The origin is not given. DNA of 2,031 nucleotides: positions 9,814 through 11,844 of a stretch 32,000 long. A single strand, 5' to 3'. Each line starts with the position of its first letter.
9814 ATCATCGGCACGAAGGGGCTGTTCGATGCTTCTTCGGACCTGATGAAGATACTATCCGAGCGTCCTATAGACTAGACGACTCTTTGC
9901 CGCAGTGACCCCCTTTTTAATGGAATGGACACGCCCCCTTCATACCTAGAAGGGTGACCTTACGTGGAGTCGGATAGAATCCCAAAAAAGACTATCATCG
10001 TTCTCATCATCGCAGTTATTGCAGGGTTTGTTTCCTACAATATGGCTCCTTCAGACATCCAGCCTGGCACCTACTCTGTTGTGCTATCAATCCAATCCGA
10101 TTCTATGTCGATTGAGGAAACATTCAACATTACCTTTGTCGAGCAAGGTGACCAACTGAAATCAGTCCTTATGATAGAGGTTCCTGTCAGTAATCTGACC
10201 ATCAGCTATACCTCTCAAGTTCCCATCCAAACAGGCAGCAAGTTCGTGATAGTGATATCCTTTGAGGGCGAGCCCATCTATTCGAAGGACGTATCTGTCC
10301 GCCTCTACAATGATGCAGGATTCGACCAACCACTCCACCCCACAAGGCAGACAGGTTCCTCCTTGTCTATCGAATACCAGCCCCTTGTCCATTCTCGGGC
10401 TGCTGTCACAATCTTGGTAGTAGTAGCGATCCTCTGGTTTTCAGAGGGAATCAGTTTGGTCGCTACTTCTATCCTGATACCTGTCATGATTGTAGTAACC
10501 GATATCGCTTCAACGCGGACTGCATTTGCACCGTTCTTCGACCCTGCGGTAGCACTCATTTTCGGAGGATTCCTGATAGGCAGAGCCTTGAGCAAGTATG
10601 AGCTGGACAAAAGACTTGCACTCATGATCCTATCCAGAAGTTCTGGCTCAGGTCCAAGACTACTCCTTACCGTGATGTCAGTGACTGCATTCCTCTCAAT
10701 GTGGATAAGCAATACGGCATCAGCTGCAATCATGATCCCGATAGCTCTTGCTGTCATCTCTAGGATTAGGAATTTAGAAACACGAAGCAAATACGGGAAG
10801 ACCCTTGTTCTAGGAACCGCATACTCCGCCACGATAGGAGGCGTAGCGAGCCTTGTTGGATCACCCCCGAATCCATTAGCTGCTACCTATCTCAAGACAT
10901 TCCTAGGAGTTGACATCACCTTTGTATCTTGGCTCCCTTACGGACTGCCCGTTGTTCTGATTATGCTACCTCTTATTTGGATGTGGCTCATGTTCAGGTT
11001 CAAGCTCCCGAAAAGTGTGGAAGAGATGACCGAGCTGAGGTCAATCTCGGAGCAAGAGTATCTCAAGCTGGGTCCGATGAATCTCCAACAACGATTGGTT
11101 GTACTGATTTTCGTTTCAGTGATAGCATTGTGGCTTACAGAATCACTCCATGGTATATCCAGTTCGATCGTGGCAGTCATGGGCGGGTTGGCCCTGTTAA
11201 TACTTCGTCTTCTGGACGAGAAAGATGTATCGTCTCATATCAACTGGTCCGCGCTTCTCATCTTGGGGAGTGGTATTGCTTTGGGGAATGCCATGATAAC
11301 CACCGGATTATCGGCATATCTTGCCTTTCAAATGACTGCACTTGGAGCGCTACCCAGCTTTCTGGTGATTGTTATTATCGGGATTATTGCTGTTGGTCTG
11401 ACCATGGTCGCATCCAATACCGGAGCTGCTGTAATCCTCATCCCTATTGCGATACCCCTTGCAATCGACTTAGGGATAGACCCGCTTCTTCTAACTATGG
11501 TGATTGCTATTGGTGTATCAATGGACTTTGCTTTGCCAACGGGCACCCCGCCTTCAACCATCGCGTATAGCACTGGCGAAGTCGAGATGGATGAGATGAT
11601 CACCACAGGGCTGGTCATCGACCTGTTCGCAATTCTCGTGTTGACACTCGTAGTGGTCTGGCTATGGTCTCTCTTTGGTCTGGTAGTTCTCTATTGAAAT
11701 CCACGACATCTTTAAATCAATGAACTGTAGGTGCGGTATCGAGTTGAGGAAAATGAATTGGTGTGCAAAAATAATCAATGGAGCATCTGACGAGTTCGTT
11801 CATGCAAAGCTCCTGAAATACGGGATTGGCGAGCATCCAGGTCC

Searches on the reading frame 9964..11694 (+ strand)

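Call 12: search_protein_families(library=pfam, proteins=[window:9964-11694:+], max_evalue=0.001)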
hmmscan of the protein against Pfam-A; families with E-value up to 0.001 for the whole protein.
window:9964-11694:+ (577 aa): 2 families
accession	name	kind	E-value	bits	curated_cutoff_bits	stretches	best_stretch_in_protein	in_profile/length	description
PF00939.25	Na_sulph_symp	-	1.9e-58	199.1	27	1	147-573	33-471/472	Sodium:sulfate symporter transmembrane region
PF03600.22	CitMHS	-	2.7e-53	181.7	31.9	2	156-393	2-216/336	Citrate transporter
